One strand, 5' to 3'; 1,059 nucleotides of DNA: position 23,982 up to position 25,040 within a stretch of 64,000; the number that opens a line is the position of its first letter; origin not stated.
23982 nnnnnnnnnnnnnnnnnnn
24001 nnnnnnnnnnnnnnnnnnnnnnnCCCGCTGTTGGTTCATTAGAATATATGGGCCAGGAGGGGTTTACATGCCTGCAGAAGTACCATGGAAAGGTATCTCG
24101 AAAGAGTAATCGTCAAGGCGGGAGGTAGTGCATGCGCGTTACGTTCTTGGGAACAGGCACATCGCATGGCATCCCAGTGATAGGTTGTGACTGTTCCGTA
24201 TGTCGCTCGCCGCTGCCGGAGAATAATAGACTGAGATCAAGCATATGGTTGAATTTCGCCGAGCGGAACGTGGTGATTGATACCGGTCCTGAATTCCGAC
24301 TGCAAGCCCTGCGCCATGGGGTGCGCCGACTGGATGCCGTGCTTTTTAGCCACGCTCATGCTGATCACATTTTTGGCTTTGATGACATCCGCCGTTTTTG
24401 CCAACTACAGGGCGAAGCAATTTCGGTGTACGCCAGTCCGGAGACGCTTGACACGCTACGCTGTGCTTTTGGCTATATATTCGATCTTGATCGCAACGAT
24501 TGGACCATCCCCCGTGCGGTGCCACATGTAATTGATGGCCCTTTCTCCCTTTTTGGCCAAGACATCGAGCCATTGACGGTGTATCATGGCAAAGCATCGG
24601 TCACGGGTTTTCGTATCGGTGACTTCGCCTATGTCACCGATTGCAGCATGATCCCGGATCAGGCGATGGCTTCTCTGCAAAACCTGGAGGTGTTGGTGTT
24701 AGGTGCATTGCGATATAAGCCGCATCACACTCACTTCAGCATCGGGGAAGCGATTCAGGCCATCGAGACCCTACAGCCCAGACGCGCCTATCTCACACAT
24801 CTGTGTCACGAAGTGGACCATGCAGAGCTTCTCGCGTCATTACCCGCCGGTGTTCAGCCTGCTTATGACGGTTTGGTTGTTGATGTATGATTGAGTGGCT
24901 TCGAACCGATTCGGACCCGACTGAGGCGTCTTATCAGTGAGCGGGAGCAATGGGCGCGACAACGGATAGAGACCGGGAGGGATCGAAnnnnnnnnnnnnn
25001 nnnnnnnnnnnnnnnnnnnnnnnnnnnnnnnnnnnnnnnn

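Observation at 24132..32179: Dispersed, atypical SOS-mutasome-like locus: short ImuB-like gene, a stand-alone ImuB-C-like small ORF, and a short DnaE2, separated by an M16 peptidase pair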

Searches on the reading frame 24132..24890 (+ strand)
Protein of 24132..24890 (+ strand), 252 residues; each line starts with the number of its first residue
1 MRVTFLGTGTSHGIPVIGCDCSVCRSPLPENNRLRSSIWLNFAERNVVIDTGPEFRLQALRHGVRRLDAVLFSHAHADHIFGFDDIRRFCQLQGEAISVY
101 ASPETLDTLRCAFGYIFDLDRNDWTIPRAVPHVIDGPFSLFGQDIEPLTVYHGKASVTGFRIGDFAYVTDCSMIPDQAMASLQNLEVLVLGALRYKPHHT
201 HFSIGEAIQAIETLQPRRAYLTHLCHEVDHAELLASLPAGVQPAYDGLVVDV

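Call 3: search_protein_families(library=pfam, proteins=[window:24132-24890:+], max_evalue=0.1)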
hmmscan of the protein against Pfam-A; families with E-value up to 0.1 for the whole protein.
window:24132-24890:+ (252 aa): 4 families
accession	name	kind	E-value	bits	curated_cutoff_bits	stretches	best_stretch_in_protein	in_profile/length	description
PF12706.13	Lactamase_B_2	-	6.7e-37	127.5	27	1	45-223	1-199/200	Beta-lactamase superfamily domain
PF00753.33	Lactamase_B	-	8.3e-10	39.4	22.7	1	38-223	9-196/196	Metallo-beta-lactamase superfamily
PF13483.12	Lactamase_B_3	-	0.071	13.5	24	0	40-82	12-52/160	Beta-lactamase superfamily domain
PF16661.11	Lactamase_B_6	-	0.075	12.8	27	0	46-102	8-72/193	Metallo-beta-lactamase superfamily domain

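Call 4: search_protein_families(library=ncbifam, proteins=[window:24132-24890:+], max_evalue=0.1)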
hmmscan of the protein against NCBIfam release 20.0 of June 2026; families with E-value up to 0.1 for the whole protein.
window:24132-24890:+ (252 aa): 17 families
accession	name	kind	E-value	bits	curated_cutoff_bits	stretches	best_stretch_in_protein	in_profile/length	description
NF038231.1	MBL_Geo_Pelo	equivalog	3.4e-96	321.7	360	1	3-250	2-249/250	GPMC system MBL fold metallohydrolase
NF002553.0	PRK02113.1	equivalog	8.4e-68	228.5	386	1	1-250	1-250/252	MBL fold metallo-hydrolase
TIGR03307.1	PhnP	equivalog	1.1e-26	93.7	272.25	1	1-250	1-249/249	phosphonate metabolism protein PhnP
TIGR02651.1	RNase_Z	equivalog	1.2e-12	47.5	292.95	1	26-111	9-98/302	ribonuclease Z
NF000801.0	PRK00055.1-3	equivalog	4e-11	42.5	252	1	24-95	9-82/307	ribonuclease Z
NF002558.0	PRK02126.1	subfamily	2.3e-10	40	315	1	41-113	24-94/345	ribonuclease Z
NF041257.1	GntH_guanitoxin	equivalog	4.1e-06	25.9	333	1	51-96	52-97/374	guanitoxin biosynthesis MBL fold metallo-hydrolase GntH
TIGR02108.2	PQQ_syn_pqqB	equivalog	3.7e-05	23.3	245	1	2-121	1-128/298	pyrroloquinoline quinone biosynthesis protein PqqB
NF041851.1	cyc_nuc_deg_phdiest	equivalog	6.8e-05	22.4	400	1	43-237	28-234/253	cyclic nucleotide-degrading phosphodiesterase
TIGR03413.1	GSH_gloB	equivalog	0.00083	18.8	200.8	1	43-91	17-68/248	hydroxyacylglutathione hydrolase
NF000806.0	PRK00055.2-4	equivalog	0.0052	16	363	1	25-86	10-73/280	ribonuclease Z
NF000800.0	PRK00055.1-1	equivalog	0.015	14.3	398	1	1-86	1-76/305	ribonuclease Z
NF058524.1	6A-MBL_enzyme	equivalog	0.021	14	220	1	60-86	51-76/346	anti-phage 6A-MBL system MBL-fold protein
TIGR03675.1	arCOG00543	equivalog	0.022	13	580.2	1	36-80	189-242/631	beta-CASP ribonuclease aCPSF1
NF012229.1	bla_class_B_core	domain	0.034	14.3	100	1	44-109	24-88/139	metallo-beta-lactamase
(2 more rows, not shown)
